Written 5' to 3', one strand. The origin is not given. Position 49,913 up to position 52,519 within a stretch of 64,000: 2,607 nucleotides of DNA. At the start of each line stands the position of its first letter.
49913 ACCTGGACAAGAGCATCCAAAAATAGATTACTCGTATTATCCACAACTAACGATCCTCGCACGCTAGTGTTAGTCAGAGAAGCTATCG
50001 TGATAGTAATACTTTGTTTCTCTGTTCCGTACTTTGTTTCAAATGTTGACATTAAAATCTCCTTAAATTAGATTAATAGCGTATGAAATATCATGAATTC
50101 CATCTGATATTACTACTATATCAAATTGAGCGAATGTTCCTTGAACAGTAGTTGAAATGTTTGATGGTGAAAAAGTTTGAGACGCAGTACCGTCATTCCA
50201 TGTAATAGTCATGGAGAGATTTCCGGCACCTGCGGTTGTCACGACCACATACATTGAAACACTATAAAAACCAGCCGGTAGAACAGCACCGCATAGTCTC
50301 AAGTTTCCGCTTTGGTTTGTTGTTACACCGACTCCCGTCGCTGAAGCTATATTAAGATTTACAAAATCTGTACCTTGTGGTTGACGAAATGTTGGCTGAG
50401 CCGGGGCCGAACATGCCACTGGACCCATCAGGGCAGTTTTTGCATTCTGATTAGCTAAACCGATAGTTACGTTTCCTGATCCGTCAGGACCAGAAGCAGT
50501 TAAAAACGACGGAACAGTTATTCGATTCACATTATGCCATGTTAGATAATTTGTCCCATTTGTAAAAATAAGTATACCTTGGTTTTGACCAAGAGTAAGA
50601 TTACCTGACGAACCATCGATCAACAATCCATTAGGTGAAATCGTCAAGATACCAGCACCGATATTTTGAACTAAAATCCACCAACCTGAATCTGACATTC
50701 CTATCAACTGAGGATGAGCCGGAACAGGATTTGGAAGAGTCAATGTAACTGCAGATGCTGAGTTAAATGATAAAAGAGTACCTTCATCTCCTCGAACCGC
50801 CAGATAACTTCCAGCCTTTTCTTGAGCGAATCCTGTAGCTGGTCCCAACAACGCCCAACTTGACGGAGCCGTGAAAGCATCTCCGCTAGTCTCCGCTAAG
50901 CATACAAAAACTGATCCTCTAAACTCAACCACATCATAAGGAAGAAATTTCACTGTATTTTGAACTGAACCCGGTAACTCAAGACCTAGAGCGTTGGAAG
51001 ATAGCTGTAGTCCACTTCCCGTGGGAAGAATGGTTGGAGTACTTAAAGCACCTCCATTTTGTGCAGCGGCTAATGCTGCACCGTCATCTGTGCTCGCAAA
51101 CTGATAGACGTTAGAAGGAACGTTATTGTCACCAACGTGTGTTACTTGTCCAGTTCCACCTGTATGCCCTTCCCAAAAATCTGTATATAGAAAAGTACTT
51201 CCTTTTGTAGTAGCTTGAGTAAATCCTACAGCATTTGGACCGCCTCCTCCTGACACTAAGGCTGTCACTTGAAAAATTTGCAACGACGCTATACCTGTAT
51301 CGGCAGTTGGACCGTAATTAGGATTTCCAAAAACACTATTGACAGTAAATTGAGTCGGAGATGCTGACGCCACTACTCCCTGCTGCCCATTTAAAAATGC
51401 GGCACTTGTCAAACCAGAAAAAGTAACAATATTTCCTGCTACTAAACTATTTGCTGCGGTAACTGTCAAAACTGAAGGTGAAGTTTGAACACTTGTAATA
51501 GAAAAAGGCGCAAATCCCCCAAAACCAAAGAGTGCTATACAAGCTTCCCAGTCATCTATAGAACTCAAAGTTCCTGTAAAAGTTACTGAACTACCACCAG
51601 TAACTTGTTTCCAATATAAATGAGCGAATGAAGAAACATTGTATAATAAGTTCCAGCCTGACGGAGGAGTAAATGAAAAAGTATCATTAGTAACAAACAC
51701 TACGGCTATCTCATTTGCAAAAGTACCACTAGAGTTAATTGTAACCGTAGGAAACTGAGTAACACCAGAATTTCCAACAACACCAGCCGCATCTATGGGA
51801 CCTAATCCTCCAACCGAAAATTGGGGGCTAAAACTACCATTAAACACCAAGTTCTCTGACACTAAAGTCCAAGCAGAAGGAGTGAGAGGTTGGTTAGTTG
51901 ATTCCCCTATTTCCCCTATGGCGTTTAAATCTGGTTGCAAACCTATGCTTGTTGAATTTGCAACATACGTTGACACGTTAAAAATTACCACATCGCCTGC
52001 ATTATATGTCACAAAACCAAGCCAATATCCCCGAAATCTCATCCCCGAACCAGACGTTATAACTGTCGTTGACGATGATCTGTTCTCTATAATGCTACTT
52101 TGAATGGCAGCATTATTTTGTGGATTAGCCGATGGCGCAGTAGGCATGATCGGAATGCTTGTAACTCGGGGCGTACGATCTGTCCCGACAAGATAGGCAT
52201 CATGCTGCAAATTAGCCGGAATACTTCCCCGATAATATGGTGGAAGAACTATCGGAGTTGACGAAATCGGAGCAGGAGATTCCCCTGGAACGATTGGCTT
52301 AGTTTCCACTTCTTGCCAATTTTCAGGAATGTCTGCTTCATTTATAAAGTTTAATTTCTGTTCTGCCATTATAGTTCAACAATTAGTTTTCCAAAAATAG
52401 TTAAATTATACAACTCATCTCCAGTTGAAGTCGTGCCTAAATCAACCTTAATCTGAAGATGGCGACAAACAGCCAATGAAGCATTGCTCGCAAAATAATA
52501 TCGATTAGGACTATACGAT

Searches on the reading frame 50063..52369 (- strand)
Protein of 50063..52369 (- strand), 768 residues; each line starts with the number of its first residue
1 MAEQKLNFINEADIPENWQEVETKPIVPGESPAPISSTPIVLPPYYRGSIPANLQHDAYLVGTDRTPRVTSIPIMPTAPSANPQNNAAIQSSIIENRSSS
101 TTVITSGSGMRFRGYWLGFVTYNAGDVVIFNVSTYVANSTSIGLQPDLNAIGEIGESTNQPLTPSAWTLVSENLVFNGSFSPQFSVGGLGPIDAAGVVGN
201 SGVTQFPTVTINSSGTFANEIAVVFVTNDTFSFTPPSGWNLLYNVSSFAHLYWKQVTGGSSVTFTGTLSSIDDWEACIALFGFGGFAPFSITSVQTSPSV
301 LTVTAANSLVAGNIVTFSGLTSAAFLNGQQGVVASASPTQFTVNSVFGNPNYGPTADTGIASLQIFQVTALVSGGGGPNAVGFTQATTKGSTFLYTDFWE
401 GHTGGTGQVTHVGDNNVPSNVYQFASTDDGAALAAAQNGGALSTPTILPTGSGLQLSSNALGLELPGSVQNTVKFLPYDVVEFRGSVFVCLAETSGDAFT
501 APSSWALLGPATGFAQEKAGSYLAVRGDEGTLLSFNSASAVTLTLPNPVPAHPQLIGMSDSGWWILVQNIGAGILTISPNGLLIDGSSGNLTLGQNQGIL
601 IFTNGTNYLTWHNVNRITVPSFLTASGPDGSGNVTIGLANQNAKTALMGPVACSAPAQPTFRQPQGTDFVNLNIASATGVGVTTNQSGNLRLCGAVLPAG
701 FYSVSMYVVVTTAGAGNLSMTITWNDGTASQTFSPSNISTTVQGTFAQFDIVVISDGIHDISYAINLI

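Call 10: search_protein_families(library=pfam, proteins=[window:50063-52369:-], max_evalue=0.001)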
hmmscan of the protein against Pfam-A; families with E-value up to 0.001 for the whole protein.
window:50063-52369:- (768 aa): 0 families

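Call 27: search_protein_families(library=phrogs, proteins=[window:50063-52369:-], max_evalue=0.01)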
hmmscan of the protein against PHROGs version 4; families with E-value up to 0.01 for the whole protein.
window:50063-52369:- (768 aa): 1 family
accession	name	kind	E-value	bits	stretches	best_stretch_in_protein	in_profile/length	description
phrog_584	-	tail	0.00074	20.3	1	289-346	21-77/218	major tail protein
